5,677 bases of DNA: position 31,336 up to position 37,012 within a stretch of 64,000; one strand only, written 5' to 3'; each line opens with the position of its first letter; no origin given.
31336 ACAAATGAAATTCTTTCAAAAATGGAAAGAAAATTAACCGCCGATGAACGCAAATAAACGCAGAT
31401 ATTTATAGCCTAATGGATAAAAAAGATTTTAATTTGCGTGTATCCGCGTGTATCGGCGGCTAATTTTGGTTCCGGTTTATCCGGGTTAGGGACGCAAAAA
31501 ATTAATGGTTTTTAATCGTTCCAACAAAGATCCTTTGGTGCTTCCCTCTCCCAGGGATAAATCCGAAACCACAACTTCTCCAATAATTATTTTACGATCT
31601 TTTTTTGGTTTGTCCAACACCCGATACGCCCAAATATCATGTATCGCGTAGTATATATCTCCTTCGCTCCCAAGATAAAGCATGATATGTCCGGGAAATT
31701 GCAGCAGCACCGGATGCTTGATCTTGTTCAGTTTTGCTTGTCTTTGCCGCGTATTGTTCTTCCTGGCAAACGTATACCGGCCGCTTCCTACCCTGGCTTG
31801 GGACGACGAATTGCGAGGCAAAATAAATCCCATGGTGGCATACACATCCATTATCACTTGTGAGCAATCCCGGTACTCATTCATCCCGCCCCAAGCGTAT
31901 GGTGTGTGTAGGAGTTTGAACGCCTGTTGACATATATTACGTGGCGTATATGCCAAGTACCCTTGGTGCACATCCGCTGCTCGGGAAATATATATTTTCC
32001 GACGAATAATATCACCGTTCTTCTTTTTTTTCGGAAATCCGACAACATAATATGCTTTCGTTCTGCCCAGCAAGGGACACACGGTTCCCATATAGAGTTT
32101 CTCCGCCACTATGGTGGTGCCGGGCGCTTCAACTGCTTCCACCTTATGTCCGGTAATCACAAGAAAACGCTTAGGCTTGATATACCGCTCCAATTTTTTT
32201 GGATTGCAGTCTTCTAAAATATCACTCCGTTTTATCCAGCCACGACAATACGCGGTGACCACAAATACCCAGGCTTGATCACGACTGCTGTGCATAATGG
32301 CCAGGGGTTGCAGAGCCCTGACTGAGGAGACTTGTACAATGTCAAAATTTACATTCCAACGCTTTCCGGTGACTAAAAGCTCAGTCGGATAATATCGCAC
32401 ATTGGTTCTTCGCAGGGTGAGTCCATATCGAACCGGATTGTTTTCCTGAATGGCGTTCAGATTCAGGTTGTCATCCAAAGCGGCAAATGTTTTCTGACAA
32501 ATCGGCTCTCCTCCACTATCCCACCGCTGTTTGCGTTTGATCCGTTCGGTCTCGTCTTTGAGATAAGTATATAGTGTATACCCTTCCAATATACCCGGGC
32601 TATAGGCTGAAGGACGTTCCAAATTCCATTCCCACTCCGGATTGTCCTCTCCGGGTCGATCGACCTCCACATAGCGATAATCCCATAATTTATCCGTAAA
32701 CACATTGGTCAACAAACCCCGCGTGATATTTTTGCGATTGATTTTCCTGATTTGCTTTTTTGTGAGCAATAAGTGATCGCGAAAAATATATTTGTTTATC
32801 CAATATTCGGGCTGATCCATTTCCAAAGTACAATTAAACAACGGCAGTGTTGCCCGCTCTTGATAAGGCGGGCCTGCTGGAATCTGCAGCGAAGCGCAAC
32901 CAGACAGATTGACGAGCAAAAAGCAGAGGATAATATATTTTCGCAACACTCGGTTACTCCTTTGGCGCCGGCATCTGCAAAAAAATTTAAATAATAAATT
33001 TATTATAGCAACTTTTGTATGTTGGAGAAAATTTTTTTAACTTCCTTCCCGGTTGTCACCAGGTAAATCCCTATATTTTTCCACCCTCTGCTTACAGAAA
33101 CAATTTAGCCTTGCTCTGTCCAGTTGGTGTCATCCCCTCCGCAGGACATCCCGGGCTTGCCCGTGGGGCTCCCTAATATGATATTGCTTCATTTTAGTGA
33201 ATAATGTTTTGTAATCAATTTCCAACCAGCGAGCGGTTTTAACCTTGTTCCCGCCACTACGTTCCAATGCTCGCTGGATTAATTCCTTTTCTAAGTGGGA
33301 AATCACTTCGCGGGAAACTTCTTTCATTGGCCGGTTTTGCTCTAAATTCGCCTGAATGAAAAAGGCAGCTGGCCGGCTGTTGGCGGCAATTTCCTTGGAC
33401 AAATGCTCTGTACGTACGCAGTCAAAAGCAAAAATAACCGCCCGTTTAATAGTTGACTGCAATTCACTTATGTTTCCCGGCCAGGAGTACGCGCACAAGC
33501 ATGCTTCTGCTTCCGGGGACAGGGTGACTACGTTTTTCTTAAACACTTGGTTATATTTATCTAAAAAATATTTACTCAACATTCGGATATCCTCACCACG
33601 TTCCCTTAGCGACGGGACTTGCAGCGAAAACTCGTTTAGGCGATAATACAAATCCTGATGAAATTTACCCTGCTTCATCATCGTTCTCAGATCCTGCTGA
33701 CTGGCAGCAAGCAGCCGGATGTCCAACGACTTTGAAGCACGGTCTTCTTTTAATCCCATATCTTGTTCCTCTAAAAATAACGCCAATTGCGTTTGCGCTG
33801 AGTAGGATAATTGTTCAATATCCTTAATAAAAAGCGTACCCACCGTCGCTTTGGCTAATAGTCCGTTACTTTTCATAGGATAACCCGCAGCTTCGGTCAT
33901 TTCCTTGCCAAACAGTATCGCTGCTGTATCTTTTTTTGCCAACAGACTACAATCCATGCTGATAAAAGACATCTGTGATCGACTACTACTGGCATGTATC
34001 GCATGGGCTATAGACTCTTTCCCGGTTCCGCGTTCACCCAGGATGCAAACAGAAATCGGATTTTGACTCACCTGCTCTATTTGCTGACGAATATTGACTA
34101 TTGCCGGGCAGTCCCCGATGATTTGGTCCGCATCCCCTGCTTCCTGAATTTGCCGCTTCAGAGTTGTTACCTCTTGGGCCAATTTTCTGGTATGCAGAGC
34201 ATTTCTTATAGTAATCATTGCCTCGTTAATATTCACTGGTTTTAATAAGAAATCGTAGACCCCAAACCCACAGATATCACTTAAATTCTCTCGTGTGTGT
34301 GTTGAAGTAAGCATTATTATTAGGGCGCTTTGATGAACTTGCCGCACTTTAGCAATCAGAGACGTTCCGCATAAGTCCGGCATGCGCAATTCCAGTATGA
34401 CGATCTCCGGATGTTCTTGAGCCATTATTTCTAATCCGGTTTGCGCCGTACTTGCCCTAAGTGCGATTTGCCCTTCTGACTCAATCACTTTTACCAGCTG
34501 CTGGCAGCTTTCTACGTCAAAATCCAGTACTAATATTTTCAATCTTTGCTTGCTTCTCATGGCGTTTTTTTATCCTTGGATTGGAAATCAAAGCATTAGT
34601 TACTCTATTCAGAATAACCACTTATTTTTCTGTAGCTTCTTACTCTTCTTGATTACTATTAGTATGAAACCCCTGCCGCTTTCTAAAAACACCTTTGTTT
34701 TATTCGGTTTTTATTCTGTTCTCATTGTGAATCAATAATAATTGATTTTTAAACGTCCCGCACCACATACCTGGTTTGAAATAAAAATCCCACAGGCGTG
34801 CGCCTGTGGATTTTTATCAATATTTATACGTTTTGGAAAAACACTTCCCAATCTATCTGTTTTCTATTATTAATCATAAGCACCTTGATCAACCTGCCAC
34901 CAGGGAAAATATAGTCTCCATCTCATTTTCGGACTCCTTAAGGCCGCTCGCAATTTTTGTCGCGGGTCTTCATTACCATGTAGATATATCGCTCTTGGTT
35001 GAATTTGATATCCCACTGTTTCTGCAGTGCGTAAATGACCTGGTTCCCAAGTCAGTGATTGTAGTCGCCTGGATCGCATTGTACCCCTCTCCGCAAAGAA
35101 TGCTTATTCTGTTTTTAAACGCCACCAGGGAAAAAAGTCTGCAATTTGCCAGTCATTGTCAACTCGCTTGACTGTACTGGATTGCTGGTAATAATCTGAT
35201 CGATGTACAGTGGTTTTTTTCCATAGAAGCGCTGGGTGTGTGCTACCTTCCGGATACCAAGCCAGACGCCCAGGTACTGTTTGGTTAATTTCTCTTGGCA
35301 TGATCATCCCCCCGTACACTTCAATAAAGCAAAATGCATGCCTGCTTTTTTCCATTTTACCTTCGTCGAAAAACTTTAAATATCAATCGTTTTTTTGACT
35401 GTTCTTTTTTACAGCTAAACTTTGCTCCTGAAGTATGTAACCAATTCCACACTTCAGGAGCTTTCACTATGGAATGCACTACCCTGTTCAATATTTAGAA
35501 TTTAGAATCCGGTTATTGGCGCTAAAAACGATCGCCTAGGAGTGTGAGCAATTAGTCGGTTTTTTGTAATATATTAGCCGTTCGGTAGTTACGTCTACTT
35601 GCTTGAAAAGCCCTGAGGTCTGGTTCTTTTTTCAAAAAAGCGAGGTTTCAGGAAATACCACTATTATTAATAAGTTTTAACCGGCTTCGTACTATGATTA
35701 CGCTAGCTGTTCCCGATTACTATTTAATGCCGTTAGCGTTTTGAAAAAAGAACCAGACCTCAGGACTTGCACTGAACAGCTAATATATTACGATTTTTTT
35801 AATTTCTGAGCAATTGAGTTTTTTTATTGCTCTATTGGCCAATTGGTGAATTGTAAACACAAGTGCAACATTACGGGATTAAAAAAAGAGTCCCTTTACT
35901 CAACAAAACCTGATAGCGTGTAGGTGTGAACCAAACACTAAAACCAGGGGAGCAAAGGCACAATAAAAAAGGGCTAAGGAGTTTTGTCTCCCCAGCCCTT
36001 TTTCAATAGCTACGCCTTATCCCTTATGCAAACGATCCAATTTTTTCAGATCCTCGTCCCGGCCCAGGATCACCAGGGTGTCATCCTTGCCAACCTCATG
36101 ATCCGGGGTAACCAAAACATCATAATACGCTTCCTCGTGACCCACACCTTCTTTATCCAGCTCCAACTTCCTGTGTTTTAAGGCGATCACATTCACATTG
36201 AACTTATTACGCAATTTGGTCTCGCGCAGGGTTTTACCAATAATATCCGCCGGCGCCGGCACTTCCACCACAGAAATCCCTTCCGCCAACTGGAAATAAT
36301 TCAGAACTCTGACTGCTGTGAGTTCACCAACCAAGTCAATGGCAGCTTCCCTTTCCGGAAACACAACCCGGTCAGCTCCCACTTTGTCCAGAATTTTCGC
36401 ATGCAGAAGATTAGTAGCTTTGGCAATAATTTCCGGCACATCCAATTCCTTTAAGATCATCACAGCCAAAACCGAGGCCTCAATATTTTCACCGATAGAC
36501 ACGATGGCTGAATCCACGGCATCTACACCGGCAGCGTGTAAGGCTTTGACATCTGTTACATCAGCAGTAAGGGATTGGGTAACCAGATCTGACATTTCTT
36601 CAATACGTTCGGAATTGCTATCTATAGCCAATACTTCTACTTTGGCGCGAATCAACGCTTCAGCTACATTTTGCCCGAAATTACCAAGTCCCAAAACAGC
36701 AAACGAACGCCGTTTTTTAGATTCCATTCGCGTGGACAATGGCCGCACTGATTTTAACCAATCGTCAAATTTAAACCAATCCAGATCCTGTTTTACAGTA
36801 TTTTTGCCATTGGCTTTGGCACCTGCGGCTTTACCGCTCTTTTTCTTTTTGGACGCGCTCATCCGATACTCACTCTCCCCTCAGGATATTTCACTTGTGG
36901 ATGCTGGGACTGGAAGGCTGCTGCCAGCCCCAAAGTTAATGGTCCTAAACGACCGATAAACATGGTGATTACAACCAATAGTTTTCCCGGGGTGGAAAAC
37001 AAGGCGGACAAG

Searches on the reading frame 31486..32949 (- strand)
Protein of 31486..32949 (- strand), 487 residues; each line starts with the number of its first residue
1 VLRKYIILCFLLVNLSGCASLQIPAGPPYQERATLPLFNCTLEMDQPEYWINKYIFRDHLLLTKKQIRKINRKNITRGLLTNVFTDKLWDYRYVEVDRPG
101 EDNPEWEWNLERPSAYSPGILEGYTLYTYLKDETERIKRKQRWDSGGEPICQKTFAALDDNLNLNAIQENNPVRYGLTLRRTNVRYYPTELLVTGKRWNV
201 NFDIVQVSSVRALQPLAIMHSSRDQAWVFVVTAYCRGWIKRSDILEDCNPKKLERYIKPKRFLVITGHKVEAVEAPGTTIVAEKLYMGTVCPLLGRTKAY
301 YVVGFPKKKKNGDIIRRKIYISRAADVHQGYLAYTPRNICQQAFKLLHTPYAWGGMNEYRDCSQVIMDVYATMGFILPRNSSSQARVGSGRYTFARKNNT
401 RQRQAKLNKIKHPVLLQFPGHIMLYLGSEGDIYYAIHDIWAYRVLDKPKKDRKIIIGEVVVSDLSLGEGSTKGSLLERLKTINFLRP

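Call 20: search_protein_families(library=pfam, proteins=[window:31486-32949:-])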
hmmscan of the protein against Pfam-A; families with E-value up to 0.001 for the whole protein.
window:31486-32949:- (487 aa): 2 families
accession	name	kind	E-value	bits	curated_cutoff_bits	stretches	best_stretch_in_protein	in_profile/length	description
PF12913.13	SH3_6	-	4.9e-12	45.7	27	1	200-240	13-53/53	SH3 domain (SH3b1 type)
PF00877.26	NLPC_P60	-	3.9e-08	33.6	23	1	349-429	2-75/105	NlpC/P60 family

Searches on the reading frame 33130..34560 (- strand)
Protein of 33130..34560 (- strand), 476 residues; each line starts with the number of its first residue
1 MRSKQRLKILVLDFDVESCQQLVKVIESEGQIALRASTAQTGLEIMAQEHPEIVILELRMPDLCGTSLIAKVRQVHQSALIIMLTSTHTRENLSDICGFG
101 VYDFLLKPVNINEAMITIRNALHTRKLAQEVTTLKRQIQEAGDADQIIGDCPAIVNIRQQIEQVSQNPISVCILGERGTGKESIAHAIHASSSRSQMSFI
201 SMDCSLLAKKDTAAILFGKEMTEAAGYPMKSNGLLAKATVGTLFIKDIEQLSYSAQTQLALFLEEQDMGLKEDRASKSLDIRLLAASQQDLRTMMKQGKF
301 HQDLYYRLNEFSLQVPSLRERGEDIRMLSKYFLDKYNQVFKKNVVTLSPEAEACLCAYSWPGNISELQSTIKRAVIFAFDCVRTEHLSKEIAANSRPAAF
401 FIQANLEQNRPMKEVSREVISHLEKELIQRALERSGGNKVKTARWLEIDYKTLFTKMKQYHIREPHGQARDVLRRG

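Call 20: search_protein_families(library=pfam, proteins=[window:33130-34560:-])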
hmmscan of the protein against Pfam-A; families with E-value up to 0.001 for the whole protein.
window:33130-34560:- (476 aa): 5 families
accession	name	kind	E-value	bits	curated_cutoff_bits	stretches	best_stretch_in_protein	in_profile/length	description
PF00158.32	Sigma54_activat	-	1.5e-38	132.5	20.2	1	147-313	1-167/168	Sigma-54 interaction domain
PF14532.12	Sigma54_activ_2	-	1.3e-24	87.4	25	1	148-318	1-138/138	Sigma-54 interaction domain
PF25601.1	AAA_lid_14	-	1.9e-22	79.3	27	1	319-396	1-79/87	AAA+ ATPase lid domain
PF00072.30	Response_reg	-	2.1e-15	57.3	30.2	1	9-115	1-107/111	Response regulator receiver domain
PF02954.25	HTH_8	-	6.3e-11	42.3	22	1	423-460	5-42/42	Bacterial regulatory protein, Fis family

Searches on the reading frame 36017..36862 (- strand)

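Call 20: search_protein_families(library=pfam, proteins=[window:36017-36862:-])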
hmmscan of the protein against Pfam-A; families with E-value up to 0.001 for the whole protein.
window:36017-36862:- (281 aa): 6 families
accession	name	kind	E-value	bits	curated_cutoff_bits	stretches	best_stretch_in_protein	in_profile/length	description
PF02254.24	TrkA_N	-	1e-25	90.7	23.8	1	54-169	1-116/116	TrkA-N domain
PF02080.26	TrkA_C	-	9e-09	35.6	27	1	199-278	4-69/71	TrkA-C domain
PF03446.21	NAD_binding_2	-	0.00011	22.7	21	1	54-151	2-94/161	NAD binding domain of 6-phosphogluconate dehydrogenase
PF02737.24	3HCDH_N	-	0.00021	21.7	22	1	55-115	3-62/180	3-hydroxyacyl-CoA dehydrogenase, NAD binding domain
PF03807.23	F420_oxidored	-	0.00037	21.5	21.6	1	54-105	2-51/94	NADP oxidoreductase coenzyme F420-dependent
PF02826.25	2-Hacid_dh_C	-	0.0004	20.3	25.1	1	29-94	17-79/178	D-isomer specific 2-hydroxyacid dehydrogenase, NAD binding domain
